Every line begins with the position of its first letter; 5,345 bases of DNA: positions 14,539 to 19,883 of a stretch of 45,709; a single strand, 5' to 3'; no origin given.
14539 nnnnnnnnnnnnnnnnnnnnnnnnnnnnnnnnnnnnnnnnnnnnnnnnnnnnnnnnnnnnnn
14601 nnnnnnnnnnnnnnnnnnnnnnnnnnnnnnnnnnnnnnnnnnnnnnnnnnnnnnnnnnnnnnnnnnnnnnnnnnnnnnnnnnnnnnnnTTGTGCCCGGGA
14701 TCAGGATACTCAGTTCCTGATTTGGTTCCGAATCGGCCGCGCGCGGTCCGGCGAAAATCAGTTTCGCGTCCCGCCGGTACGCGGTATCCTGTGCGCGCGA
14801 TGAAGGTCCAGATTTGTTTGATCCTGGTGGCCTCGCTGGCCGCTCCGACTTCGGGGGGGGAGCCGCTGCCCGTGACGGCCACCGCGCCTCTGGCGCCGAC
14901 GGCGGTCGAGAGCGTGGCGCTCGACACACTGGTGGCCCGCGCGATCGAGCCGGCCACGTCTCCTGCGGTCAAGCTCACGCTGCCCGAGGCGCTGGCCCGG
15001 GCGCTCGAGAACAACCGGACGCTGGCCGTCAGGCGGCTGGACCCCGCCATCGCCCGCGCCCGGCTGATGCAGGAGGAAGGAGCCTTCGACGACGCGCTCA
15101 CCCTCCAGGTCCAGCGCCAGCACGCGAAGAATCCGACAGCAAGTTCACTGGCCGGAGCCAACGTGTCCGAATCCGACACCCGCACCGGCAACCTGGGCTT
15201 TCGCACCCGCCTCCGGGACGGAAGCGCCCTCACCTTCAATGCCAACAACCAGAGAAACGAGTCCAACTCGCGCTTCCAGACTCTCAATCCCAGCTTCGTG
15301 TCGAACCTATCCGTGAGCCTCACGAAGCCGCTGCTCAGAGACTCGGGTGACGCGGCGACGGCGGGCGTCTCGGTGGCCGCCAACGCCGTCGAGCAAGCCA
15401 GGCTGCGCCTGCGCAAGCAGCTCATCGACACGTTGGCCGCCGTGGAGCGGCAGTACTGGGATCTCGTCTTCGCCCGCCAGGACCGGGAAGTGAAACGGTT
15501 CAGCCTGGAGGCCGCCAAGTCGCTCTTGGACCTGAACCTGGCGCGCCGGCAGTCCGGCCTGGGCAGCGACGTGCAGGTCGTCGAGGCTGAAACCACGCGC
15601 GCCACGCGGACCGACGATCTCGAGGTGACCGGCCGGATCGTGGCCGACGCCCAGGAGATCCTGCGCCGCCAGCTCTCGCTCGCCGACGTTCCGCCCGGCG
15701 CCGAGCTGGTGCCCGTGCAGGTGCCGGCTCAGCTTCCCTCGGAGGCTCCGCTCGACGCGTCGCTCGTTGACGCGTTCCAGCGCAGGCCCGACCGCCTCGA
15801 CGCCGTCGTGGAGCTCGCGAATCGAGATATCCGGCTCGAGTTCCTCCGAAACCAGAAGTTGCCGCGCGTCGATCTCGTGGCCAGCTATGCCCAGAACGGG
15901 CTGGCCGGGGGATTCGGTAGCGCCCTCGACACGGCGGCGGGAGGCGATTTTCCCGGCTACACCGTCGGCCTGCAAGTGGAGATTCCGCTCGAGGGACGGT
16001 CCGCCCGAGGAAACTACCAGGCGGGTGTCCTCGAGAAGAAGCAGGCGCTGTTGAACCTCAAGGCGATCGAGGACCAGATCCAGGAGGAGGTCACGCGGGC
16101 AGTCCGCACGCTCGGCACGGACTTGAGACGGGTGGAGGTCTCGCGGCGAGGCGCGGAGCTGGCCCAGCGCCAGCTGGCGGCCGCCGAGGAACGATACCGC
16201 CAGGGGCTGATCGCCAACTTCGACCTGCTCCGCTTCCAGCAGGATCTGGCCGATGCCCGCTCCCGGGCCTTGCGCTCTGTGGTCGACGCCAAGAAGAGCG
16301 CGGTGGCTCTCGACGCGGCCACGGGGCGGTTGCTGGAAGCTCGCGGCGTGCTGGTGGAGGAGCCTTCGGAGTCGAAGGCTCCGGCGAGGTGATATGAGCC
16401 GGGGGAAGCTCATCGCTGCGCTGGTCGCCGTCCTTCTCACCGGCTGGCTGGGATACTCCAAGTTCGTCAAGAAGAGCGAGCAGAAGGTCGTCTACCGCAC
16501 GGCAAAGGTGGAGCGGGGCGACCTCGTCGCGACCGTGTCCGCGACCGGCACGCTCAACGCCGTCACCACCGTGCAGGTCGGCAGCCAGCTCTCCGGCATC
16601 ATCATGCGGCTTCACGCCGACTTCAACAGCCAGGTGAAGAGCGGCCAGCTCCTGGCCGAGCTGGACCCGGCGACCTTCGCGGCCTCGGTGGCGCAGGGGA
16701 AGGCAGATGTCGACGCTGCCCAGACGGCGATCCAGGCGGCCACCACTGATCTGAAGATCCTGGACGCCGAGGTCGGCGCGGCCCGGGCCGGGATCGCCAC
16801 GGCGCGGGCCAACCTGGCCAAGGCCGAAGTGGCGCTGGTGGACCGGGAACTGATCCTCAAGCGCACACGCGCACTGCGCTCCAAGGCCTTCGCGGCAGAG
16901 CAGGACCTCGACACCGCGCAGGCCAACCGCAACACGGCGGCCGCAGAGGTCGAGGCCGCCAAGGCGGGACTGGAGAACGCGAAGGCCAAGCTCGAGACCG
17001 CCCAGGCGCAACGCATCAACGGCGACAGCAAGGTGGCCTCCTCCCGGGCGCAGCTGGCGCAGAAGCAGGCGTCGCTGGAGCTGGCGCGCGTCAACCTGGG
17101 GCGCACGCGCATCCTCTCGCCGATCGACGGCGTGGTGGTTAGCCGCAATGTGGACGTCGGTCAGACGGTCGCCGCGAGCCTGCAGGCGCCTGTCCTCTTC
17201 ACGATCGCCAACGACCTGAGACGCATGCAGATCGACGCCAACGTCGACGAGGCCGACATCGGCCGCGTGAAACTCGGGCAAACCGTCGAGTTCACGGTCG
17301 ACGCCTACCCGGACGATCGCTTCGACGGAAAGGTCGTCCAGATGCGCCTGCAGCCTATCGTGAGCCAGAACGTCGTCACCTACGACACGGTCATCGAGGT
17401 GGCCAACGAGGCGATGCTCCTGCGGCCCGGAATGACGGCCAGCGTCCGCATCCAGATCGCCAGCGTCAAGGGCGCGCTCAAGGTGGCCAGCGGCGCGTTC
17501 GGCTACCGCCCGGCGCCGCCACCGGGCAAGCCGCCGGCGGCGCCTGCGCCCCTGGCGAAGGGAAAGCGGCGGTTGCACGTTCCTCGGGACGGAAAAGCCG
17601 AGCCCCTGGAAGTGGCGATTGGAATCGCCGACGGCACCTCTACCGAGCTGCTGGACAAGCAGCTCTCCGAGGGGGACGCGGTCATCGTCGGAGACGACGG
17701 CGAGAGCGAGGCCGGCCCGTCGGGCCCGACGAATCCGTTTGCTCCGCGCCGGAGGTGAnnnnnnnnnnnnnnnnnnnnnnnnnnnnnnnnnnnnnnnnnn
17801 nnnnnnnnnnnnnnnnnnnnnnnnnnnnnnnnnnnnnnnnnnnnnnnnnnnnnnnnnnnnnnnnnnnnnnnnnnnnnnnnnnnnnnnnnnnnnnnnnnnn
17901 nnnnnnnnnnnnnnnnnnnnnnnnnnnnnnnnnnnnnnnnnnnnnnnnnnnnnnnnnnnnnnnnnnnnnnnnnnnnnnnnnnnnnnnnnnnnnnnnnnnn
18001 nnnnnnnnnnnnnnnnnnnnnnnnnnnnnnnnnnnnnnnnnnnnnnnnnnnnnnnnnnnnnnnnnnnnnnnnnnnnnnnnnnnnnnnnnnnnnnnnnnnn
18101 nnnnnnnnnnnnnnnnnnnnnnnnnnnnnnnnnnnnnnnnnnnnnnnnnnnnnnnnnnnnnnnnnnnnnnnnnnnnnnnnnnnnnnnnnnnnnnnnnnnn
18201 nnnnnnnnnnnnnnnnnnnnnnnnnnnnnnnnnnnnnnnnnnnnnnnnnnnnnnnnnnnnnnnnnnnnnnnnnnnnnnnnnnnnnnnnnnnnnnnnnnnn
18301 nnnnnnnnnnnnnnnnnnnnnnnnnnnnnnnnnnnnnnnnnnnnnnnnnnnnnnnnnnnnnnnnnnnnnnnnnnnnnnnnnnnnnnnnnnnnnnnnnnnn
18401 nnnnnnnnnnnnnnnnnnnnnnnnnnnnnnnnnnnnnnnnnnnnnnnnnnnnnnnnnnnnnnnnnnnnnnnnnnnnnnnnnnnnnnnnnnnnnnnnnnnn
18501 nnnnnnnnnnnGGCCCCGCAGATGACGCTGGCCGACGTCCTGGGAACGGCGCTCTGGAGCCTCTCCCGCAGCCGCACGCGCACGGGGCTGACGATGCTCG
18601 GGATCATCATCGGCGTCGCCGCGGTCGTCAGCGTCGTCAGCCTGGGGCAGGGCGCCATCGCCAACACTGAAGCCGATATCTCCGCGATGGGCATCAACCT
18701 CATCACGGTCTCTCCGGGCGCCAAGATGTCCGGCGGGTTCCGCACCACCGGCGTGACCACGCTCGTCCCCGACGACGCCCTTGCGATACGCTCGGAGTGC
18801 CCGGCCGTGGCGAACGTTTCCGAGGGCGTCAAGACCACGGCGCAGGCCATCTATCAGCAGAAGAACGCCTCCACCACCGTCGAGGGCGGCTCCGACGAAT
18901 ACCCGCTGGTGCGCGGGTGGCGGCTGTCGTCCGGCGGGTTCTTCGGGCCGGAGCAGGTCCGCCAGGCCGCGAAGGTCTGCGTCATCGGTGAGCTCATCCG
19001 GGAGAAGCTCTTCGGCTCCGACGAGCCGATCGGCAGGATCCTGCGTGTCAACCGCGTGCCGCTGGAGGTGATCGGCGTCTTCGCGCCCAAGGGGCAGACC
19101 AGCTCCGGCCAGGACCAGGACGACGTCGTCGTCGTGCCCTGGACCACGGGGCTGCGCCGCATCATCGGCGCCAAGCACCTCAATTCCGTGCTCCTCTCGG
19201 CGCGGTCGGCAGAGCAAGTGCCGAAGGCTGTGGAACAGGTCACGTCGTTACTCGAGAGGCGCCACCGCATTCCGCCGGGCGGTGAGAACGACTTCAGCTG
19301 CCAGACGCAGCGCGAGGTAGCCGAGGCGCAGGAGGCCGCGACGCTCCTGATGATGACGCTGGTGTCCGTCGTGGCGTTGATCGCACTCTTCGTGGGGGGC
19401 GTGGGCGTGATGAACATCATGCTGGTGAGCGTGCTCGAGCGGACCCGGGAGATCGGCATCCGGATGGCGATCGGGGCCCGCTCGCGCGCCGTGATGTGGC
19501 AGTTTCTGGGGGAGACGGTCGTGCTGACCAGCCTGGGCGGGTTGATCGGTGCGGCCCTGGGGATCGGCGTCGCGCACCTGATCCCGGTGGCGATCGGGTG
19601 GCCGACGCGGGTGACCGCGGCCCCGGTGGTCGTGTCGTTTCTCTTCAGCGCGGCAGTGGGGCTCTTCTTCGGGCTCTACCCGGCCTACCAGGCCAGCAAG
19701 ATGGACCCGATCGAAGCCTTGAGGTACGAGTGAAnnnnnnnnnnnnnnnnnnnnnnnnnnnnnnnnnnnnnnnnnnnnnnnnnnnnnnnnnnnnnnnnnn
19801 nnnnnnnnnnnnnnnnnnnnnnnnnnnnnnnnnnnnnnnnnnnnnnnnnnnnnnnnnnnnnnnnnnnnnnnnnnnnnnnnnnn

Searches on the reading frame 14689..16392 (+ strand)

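Call 28: search_protein_families(library=pfam, proteins=[window:14689-16392:+], max_evalue=0.0001)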
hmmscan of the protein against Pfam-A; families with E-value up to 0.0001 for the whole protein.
window:14689-16392:+ (567 aa): 1 family
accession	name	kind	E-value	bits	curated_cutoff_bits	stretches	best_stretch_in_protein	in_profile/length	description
PF02321.23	OEP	-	7.8e-35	120.8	22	2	362-546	8-187/187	Outer membrane efflux protein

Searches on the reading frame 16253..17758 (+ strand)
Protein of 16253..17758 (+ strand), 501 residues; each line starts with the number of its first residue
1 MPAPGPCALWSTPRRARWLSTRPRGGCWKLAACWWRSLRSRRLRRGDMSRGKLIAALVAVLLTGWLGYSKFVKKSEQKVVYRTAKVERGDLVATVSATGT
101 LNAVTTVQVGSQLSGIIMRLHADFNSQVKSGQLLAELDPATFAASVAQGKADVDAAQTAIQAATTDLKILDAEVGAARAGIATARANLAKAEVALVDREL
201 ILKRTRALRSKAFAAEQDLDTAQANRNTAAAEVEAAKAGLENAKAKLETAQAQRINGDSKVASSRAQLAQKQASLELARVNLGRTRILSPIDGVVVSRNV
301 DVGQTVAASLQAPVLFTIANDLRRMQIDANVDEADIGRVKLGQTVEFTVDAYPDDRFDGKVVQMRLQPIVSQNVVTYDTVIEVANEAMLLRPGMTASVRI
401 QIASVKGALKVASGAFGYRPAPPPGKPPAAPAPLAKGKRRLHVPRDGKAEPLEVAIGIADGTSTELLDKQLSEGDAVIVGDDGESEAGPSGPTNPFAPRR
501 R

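Call 28: search_protein_families(library=pfam, proteins=[window:16253-17758:+], max_evalue=0.0001)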
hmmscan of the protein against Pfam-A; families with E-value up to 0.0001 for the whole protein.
window:16253-17758:+ (501 aa): 2 families
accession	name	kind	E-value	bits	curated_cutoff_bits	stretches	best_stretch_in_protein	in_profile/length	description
PF16576.10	HlyD_D23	-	8.2e-21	74.7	30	1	260-396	78-214/214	Barrel-sandwich domain of CusB or HlyD membrane-fusion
PF13437.12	HlyD_3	-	4.4e-13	50.3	22.2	1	287-393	2-106/106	HlyD family secretion protein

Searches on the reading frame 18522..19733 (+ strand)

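Call 29: search_protein_families(library=pfam, proteins=[window:18522-19733:+], max_evalue=0.0001)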
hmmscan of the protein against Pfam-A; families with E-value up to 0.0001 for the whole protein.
window:18522-19733:+ (403 aa): 2 families
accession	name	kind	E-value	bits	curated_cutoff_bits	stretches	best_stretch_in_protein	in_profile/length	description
PF12704.14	MacB_PCD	-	1.9e-46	159.4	27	1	21-242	1-206/207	MacB-like periplasmic core domain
PF02687.27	FtsX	-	3.5e-21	75.9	25.5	1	283-396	2-120/120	FtsX-like permease C-terminal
